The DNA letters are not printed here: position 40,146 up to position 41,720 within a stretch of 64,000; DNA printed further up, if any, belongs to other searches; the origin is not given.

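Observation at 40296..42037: NOX/ferric-reductase flavocytochrome translationally coupled to a membrane-anchored cupredoxin within a two-component-regulated efflux operon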

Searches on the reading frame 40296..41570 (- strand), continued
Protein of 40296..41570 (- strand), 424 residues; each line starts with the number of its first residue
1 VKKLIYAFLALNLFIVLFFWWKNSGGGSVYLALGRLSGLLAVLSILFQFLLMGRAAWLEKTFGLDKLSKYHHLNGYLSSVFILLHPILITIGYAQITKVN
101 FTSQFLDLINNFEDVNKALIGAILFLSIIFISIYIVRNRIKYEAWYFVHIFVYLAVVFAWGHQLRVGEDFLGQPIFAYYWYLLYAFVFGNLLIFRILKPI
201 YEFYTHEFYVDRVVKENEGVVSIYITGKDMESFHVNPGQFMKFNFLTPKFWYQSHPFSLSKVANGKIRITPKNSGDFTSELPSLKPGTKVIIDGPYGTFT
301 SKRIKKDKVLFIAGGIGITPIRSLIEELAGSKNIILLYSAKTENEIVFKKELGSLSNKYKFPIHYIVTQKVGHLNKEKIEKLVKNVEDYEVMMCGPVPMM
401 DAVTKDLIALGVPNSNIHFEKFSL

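Call 55: find_encoding_contigs(protein=P0026, flank=8000, max_places=1)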
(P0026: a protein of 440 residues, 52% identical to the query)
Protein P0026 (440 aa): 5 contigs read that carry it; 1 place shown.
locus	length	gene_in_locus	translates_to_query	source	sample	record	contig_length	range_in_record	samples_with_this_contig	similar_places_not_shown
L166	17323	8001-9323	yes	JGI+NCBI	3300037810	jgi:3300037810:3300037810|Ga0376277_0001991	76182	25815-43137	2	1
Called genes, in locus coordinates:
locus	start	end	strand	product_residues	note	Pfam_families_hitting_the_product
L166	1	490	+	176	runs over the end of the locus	PF13529:Peptidase_C39_2, PF03412:Peptidase_C39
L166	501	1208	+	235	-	PF08713:DNA_alkylation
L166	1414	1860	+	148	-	PF18856:baeRF_family12 (weak)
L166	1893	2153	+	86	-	PF01541:GIY-YIG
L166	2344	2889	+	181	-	PF07638:Sigma70_ECF (faint), PF12645:HTH_16 (faint), PF04542:Sigma70_r2, PF08281:Sigma70_r4_2, PF04545:Sigma70_r4 (weak)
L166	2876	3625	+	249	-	-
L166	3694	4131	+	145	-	-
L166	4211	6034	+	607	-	PF25919:BSH_CusB (faint), PF00364:Biotin_lipoyl (faint), PF25917:BSH_RND, PF25973:BSH_CzcB (faint), PF26002:Beta-barrel_AprE (faint), PF25990:Beta-barrel_YknX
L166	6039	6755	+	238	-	PF00005:ABC_tran, PF02463:SMC_N (faint)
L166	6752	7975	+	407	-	PF12704:MacB_PCD, PF02687:FtsX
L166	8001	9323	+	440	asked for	PF01794:Ferric_reduct, PF08022:FAD_binding_8, PF00175:NAD_binding_1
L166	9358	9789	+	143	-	PF06210:DUF1003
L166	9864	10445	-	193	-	PF00156:Pribosyltran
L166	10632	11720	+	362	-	PF11104:PilM_2, PF06723:MreB_Mbl (faint), PF14450:FtsA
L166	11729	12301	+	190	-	-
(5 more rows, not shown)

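Call 56: find_encoding_contigs(protein=P0038, flank=8000, max_places=1)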
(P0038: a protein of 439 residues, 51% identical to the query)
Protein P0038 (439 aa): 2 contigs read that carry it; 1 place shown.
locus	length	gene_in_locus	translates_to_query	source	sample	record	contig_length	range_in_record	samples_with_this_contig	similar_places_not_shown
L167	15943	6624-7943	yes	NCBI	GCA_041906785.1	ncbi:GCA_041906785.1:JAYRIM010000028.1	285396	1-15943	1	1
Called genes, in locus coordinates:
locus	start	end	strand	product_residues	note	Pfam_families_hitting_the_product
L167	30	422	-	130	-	PF01638:HxlR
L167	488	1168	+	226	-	PF03807:F420_oxidored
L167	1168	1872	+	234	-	PF00106:adh_short, PF01370:Epimerase (weak), PF08659:KR, PF23441:SDR, PF13460:NAD_binding_10 (weak), PF13561:adh_short_C2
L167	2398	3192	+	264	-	-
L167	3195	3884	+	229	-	-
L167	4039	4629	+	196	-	PF01872:RibD_C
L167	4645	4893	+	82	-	-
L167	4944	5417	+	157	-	PF00293:NUDIX, PF14815:NUDIX_4 (faint)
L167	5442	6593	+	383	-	PF07690:MFS_1, PF00083:Sugar_tr (weak), PF07690:MFS_1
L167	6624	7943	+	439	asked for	PF01794:Ferric_reduct, PF08022:FAD_binding_8, PF00175:NAD_binding_1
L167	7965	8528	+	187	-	-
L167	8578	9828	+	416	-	PF01566:Nramp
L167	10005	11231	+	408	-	PF03448:MgtE_N, PF00571:CBS (weak)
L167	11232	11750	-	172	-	PF05175:MTS (weak), PF13847:Methyltransf_31 (weak), PF08242:Methyltransf_12 (weak), PF13649:Methyltransf_25 (weak)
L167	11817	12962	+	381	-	PF13167:GTP-bdg_N, PF16360:GTP-bdg_M, PF03193:RsgA_GTPase (faint), PF02421:FeoB_N (weak), PF01926:MMR_HSR1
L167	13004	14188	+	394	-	PF07690:MFS_1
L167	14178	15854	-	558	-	PF02518:HATPase_c, PF13589:HATPase_c_3, PF01119:DNA_mis_repair, PF08676:MutL_C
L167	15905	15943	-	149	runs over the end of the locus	PF00293:NUDIX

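Call 57: find_encoding_contigs(protein=P0077, flank=8000, max_places=1)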
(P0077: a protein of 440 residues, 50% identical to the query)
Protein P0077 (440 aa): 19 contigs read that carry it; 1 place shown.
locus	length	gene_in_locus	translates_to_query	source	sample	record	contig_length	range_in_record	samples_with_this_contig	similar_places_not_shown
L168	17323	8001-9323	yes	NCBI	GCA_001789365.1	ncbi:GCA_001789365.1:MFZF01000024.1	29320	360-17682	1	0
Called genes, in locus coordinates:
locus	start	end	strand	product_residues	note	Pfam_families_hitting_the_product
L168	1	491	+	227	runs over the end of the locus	PF01209:Ubie_methyltran, PF05148:Methyltransf_8 (faint), PF13489:Methyltransf_23, PF13847:Methyltransf_31, PF08241:Methyltransf_11, PF08242:Methyltransf_12, PF13649:Methyltransf_25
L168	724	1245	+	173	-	-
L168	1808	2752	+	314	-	PF17284:Spermine_synt_N, PF01564:Spermine_synth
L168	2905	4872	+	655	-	PF04545:Sigma70_r4, PF08281:Sigma70_r4_2 (weak)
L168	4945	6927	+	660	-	-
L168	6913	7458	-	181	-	PF13847:Methyltransf_31, PF13649:Methyltransf_25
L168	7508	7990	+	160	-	PF13473:Cupredoxin_1, PF07731:Cu-oxidase_2 (faint), PF00127:Copper-bind (weak)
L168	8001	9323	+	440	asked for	PF01794:Ferric_reduct, PF08022:FAD_binding_8, PF00175:NAD_binding_1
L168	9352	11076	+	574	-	PF00082:Peptidase_S8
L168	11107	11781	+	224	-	-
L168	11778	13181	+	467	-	PF02878:PGM_PMM_I, PF02879:PGM_PMM_II, PF02880:PGM_PMM_III, PF00408:PGM_PMM_IV (weak)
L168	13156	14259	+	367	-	PF01380:SIS (weak), PF10432:bact-PGI_C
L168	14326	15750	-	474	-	-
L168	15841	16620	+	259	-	-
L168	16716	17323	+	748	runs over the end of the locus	PF01326:PPDK_N, PF00391:PEP-utilizers, PF02896:PEP-utilizers_C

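Call 66: search_protein_families(library=pfam, proteins=[L165:2735-3970:+, L165:1949-2698:+, L167:7965-8528:+, L163:6344-7042:+, L161:1854-2363:+], max_evalue=0.001)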
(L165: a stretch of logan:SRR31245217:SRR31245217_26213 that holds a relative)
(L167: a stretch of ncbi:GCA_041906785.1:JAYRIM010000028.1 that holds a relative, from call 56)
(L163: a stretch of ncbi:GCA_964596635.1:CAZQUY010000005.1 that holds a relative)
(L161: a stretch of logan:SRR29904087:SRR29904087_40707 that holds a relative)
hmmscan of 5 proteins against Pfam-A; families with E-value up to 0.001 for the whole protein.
L165:2735-3970:+ (412 aa): 1 family
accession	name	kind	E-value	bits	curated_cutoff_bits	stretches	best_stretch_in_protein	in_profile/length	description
PF01935.23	DUF87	-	8.9e-06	26.4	23.2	1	324-406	23-99/220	Helicase HerA, central domain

L165:1949-2698:+ (249 aa): 1 family
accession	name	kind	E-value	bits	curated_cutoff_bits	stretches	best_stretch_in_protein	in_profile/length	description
PF02535.28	Zip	-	6.3e-33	114.8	35.1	2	91-240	164-321/323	ZIP Zinc transporter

L167:7965-8528:+ (187 aa): 0 families

L163:6344-7042:+ (232 aa): 1 family
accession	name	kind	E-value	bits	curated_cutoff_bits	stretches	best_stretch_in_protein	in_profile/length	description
PF01794.25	Ferric_reduct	-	2.4e-12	47.4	28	1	41-157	2-120/121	Ferric reductase like transmembrane component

L161:1854-2363:+ (169 aa): 1 family
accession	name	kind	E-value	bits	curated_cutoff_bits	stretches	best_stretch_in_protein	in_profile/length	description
PF25764.1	KIF21A_4th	-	0.00028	21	33.1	1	39-128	30-115/183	KIF21A-like domain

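Call 78: search_protein_families(library=pfam, proteins=[L018:4544-4993:+, L077:4335-4994:+], max_evalue=0.01)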
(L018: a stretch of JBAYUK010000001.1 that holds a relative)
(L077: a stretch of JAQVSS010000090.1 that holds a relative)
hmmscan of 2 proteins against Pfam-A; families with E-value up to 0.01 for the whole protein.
L018:4544-4993:+ (149 aa): 1 family
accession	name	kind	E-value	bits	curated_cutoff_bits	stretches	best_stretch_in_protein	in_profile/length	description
PF00173.33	Cyt-b5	-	1.8e-18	66.7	23.7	1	75-147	1-73/74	Cytochrome b5-like Heme/Steroid binding domain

L077:4335-4994:+ (219 aa): 3 families
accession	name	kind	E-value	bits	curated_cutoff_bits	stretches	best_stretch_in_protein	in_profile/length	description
PF02915.23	Rubrerythrin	-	1.1e-22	81.4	22.8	1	45-172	1-136/137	Rubrerythrin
PF00210.30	Ferritin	-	1.1e-08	35.5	24.5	1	45-176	2-139/142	Ferritin-like domain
PF21349.2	RUBY_RBDX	-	3.1e-07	30.1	26.5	1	188-215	2-29/30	Rubrerythrin, rubredoxin-like domain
